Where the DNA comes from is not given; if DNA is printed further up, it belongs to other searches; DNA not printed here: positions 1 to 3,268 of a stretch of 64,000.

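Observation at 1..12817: Bat-type MoxR/VWA operon flanked by two class III nucleotide cyclases, one a zinc-ribbon-STAND-TPR giant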

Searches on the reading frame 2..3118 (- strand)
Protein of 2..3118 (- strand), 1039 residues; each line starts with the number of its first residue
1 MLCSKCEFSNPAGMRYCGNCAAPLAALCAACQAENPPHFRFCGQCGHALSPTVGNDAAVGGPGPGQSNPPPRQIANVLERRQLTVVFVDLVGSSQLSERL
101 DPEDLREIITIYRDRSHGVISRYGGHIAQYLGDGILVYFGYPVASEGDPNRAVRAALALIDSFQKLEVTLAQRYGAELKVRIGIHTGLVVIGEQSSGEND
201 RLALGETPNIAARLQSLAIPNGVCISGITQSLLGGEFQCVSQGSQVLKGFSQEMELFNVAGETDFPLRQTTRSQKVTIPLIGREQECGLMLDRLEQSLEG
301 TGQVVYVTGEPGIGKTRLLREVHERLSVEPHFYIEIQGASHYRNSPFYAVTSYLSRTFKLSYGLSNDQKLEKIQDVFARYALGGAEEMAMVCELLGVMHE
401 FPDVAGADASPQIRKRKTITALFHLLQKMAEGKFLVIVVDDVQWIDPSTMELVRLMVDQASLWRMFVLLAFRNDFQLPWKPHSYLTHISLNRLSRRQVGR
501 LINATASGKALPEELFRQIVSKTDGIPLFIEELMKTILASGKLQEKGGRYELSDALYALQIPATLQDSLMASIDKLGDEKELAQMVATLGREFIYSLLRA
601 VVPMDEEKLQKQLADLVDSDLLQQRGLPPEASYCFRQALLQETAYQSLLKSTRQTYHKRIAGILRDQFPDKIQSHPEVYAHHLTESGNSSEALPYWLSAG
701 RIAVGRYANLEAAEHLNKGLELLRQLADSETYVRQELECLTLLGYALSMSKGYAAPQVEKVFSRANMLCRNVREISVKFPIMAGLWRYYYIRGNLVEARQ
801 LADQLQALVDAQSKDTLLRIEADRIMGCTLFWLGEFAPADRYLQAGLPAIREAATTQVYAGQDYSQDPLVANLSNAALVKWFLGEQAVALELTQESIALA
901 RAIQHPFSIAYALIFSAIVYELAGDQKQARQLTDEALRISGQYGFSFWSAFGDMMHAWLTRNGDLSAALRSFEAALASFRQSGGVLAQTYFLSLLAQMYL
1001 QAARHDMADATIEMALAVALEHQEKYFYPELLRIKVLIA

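Call 7: search_protein_families(library=pfam, proteins=[window:2-3118:-], max_evalue=0.01)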
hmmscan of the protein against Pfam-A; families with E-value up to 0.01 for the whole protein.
window:2-3118:- (1039 aa): 12 families
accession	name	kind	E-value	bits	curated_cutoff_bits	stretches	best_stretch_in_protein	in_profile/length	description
PF13191.12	AAA_16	-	8.4e-23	82.1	32.6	1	279-462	1-161/167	AAA ATPase domain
PF00211.25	Guanylate_cyc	-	2e-18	67.1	21.9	1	82-258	8-180/183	Adenylate and Guanylate cyclase catalytic domain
PF13401.12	AAA_22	-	1.6e-10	41.8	27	1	301-463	4-117/130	AAA domain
PF12773.13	DZR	-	3.4e-09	37.2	27.3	1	3-46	1-45/45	Double zinc ribbon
PF01637.24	ATPase_2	-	1.5e-07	31.9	33.2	1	291-446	8-123/225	ATPase domain predominantly from Archaea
PF13240.11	Zn_Ribbon_1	-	1.3e-06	28.4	25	1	28-49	2-23/23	zinc-ribbon domain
PF13424.12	TPR_12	-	8.6e-06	26.3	30.1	1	873-939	6-74/77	Tetratricopeptide repeat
PF24463.1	DUF7577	-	3.9e-05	23.6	28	1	28-49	5-26/27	Domain of unknown function (DUF7577)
PF17874.7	TPR_MalT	-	8.4e-05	22.4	45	0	877-1021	47-193/336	MalT-like TPR region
PF07693.20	KAP_NTPase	-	0.00043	20.1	20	1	300-452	18-170/293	KAP family P-loop domain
PF00931.28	NB-ARC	-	0.00054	19.7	23.5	0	290-337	4-54/248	NB-ARC domain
PF13245.12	AAA_19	-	0.001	19.7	25.1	0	303-327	12-36/134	AAA domain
